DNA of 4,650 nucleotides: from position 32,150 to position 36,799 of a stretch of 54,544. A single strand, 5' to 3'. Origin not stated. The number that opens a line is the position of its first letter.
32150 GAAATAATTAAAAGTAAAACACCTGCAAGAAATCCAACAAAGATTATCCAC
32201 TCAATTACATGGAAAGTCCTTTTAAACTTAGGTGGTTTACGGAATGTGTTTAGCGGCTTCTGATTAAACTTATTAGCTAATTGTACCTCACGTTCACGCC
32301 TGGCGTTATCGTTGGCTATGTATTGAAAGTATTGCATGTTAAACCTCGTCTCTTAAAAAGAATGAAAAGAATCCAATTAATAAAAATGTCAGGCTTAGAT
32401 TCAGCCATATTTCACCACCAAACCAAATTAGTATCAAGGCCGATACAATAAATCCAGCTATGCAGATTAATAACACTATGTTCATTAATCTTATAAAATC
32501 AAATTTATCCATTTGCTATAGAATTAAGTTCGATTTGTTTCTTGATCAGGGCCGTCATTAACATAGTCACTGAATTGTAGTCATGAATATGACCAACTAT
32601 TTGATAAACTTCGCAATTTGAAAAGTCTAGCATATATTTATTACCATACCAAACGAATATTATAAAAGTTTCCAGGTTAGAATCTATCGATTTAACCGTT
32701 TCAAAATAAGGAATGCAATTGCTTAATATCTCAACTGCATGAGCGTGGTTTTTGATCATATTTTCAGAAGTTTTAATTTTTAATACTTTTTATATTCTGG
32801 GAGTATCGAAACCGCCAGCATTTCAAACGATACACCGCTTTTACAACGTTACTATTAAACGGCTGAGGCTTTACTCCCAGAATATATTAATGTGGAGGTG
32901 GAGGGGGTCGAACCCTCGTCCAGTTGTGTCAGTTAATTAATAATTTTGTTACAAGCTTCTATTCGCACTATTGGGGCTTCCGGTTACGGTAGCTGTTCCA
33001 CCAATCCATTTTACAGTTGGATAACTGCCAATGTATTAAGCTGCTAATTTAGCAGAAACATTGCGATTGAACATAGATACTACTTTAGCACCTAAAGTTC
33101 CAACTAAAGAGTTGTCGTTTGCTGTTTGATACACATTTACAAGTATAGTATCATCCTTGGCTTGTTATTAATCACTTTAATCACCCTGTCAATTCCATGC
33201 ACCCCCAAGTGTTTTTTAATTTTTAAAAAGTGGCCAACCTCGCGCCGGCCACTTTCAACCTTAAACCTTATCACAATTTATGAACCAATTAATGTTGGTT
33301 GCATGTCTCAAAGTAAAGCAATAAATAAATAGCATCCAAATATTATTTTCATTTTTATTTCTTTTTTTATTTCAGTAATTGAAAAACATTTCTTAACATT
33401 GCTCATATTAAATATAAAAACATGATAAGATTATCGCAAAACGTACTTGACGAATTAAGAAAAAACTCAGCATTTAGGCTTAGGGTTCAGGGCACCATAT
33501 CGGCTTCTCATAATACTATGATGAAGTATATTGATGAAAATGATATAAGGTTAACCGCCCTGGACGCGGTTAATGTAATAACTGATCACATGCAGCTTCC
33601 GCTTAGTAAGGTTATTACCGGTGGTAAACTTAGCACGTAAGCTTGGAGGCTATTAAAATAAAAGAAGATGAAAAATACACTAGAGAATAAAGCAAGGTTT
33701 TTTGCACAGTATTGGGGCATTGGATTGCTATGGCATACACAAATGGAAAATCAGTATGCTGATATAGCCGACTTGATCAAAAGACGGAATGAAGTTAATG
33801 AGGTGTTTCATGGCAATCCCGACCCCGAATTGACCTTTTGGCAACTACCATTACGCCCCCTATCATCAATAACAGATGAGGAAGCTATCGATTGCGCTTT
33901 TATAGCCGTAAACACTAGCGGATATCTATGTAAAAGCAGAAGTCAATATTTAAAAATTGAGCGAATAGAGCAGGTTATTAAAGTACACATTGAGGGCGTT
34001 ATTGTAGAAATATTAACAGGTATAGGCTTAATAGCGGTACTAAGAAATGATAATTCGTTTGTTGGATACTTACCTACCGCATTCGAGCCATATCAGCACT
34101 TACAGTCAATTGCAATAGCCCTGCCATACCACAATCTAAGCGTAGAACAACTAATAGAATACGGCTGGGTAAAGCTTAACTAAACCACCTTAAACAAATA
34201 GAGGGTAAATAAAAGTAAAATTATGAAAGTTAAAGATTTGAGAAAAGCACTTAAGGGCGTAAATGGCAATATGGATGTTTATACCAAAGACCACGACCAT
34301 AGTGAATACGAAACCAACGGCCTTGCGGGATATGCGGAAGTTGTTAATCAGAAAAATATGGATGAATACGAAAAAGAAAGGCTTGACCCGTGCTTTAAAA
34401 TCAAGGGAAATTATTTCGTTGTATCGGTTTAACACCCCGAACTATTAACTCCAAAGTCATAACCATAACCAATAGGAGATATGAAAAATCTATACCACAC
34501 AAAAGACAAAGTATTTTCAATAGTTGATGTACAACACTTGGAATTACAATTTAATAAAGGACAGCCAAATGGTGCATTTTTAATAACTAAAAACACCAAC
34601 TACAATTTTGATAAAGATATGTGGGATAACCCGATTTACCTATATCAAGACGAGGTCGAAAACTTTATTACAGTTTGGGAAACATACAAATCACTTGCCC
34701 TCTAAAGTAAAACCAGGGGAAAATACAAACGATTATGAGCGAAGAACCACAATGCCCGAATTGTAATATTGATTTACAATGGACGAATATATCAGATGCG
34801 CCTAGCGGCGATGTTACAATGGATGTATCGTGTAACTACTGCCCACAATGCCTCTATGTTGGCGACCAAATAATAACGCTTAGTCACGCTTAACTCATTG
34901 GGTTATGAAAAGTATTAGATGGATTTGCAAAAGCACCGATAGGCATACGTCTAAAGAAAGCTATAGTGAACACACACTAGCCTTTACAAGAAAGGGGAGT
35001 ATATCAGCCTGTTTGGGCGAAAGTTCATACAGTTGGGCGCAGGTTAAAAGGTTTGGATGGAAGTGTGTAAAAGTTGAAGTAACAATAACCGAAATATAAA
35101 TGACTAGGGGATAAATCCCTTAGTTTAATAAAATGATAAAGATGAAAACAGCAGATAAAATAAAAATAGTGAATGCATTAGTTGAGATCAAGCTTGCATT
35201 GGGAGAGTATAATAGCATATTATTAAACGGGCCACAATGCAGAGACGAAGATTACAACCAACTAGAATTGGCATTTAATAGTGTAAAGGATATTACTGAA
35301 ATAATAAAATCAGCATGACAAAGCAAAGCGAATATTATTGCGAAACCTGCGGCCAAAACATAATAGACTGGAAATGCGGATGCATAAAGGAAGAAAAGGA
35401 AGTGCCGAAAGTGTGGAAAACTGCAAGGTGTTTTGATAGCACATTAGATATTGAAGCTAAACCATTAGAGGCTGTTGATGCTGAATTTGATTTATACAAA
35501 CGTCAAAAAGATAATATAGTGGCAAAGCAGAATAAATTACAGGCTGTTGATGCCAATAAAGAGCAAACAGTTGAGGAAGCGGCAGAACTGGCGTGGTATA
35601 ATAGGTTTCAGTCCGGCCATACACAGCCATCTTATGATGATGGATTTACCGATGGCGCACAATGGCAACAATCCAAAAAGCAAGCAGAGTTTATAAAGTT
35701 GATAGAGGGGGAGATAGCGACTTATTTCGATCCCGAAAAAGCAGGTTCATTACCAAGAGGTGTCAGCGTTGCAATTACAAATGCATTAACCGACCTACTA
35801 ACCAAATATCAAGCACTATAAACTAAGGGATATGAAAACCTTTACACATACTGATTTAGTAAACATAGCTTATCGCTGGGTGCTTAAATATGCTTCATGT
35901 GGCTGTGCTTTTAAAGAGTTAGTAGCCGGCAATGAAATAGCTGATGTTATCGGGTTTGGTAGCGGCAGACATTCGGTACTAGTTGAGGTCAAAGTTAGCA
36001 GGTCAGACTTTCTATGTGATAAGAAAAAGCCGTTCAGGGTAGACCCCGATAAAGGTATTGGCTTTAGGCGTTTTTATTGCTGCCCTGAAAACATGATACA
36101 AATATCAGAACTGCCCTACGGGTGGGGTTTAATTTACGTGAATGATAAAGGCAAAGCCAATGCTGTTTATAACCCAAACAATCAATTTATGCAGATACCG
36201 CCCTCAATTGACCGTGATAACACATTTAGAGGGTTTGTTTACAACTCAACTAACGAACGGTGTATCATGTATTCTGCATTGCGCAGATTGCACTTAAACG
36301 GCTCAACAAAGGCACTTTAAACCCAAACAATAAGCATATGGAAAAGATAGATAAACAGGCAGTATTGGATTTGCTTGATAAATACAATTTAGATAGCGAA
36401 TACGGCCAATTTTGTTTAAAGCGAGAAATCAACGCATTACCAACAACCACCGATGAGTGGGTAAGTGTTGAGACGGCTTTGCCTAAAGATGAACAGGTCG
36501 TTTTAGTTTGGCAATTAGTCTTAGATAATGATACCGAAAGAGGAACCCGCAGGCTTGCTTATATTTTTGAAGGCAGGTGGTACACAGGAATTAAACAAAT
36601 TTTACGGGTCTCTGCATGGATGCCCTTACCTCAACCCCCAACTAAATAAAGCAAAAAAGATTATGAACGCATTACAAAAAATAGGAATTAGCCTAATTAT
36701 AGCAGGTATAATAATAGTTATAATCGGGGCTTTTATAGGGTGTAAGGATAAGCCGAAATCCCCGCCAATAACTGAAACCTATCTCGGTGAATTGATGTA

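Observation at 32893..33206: Full-length phage-borne tmRNA (ssrA) with an unusually long 28-codon tag ending AKLAA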

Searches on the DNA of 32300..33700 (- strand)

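Call 34: search_dna_similar(query=window:32890-33206:-, collection=phages, mode=distant, max_evalue=0.01, max_rows=30)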
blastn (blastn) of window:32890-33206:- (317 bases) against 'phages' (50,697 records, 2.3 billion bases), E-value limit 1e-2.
Records with a match: 4; places in all: 4; records where one place covers at least 80% of the query: 0.
Best place of each record, by identity: 95-99% 1; 90-95% 3.
By first word of the organism name: uncultured 2; Chryseobacterium 1; Pelagibacter 1.
By host as written in the record: - 2; Chryseobacterium sp. MA9 1; Candidatus Pelagibacter ubique HTCC1062 1.
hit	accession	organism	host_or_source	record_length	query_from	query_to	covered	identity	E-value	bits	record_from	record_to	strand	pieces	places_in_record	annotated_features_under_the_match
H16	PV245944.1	Chryseobacterium phage MA9V-3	Chryseobacterium sp. MA9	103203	285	316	10%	96.9%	5e-5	55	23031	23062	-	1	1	transfer-messenger RNA SsrA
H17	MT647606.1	Pelagibacter phage Mosig EXVC030M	Candidatus Pelagibacter ubique HTCC1062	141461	283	315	10%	90.9%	7e-3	47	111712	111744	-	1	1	SsrA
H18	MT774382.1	uncultured phage cr10_1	human feces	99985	286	315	9%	93.3%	7e-3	46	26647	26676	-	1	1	transfer-messenger RNA, SsrA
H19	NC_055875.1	uncultured phage cr10_1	human feces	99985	286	315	9%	93.3%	7e-3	46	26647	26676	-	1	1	transfer-messenger RNA, SsrA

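Call 46: get_annotated_region(hit=H16, flank=1500)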
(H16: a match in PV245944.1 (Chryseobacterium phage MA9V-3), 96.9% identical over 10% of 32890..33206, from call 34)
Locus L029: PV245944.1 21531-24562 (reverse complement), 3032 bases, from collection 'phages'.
description: Chryseobacterium phage MA9V-3, complete genome.
organism: Chryseobacterium phage MA9V-3 (NCBI taxid 3410970)
taxonomy: Viruses
host: Chryseobacterium sp. MA9; source: wastewater; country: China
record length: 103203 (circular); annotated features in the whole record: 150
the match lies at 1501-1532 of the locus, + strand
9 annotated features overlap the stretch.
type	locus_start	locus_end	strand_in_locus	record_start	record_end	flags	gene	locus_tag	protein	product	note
CDS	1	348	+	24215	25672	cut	-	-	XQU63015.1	ATP-dependent DNA helicase Rep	rep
CDS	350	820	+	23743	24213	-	-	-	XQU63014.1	hypothetical protein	-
CDS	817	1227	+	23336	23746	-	-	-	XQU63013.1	hypothetical protein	-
tmRNA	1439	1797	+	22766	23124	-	-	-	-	transfer-messenger RNA SsrA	-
CDS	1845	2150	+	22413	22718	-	-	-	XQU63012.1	hypothetical protein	-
CDS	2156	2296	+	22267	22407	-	-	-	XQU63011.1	hypothetical protein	-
CDS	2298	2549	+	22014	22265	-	-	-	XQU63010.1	hypothetical protein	-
CDS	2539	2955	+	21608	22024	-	-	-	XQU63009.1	hypothetical protein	-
CDS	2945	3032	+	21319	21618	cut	-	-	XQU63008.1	hypothetical protein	-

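Call 47: get_annotated_region(hit=H18, flank=1500)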
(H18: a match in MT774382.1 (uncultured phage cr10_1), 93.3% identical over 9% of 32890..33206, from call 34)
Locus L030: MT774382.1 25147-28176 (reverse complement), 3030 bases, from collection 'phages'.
description: Uncultured phage cr10_1, complete genome.
organism: uncultured phage cr10_1 (NCBI taxid 2772066)
taxonomy: Viruses; Duplodnaviria; Heunggongvirae; Uroviricota; Caudoviricetes; Crassvirales; Suoliviridae; Boorivirinae; Canhaevirus; Canhaevirus hiberniae
host: -; source: human feces; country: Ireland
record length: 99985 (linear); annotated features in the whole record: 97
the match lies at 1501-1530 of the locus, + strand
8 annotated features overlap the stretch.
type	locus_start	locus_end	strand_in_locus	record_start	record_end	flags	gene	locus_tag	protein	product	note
CDS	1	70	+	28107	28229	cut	-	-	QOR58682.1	hypothetical protein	gp_19756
CDS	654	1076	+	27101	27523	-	-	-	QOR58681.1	hypothetical protein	gp_19755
tmRNA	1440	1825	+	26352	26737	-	-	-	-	transfer-messenger RNA, SsrA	-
CDS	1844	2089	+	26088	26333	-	-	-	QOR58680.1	lipoprotein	gp_19753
CDS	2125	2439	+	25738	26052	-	-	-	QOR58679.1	hypothetical protein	gp_19752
CDS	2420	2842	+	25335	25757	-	-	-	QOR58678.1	hypothetical protein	gp_19751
CDS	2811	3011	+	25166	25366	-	-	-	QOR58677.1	hypothetical protein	gp_19750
CDS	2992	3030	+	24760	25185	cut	-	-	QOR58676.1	hypothetical protein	gp_19749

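Call 70: search_rna_families(source=window, start=32300, end=33700, threshold=evalue, max_evalue=1)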
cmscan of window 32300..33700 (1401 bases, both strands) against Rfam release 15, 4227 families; matches with E-value up to 1: 2.
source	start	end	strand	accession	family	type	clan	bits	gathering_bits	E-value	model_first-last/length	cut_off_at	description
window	32890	33206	-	RF00023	tmRNA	Gene;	CL00001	78.1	47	2.8e-30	1-374/374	no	transfer-messenger RNA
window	33185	33358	-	RF02933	ARRPOF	Gene; sRNA;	-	14.9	127.2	0.77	1-256/256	no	ARRPOF RNA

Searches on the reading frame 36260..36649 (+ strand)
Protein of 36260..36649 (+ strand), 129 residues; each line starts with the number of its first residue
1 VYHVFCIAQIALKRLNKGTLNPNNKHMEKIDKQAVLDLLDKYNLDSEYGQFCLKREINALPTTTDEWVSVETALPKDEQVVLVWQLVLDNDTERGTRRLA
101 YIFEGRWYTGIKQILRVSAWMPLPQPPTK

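Call 36: search_protein_families(library=pfam, proteins=[window:36260-36649:+], max_evalue=0.01)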
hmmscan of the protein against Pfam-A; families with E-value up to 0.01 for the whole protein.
window:36260-36649:+ (129 aa): 1 family
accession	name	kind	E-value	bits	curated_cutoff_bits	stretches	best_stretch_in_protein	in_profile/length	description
PF04448.17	DUF551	-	4.2e-08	34.4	22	1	66-128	1-68/68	Protein of unknown function (DUF551)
